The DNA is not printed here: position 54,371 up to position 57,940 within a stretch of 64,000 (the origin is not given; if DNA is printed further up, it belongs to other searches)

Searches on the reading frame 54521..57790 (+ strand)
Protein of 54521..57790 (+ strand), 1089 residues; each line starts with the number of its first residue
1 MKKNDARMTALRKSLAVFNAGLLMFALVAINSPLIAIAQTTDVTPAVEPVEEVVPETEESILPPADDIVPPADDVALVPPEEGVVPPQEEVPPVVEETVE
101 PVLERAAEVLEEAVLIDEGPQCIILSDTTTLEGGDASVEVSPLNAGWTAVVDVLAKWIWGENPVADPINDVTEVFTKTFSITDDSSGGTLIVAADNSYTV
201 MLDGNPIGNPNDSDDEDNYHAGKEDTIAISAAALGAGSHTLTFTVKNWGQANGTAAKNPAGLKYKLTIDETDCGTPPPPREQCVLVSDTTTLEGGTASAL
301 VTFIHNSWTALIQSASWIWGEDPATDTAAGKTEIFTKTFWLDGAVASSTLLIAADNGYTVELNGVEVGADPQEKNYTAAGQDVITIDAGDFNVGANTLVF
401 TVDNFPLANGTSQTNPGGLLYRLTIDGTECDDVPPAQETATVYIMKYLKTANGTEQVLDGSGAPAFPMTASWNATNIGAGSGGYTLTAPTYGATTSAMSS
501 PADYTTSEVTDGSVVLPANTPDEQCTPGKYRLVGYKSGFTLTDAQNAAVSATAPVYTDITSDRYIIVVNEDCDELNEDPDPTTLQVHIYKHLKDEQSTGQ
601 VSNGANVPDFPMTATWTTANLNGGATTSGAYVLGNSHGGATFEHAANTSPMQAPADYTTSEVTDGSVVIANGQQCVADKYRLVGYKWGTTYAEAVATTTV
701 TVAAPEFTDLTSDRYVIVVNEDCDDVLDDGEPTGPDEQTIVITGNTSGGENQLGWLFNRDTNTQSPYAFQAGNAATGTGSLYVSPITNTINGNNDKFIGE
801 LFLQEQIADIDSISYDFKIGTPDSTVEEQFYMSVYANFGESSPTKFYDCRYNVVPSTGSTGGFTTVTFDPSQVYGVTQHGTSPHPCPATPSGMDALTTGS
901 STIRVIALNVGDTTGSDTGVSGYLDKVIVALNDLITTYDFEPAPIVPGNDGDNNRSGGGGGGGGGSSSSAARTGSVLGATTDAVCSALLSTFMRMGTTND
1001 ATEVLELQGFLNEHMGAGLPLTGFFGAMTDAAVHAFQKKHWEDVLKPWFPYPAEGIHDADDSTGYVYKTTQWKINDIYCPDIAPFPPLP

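Call 56: search_protein_families(library=pfam, proteins=[window:54521-57790:+], max_evalue=0.001)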
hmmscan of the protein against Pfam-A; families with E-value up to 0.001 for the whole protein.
window:54521-57790:+ (1089 aa): 1 family
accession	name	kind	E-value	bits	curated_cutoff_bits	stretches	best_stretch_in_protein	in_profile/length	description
PF01471.23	PG_binding_1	-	0.00086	19.9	23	0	1002-1040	3-41/57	Putative peptidoglycan binding domain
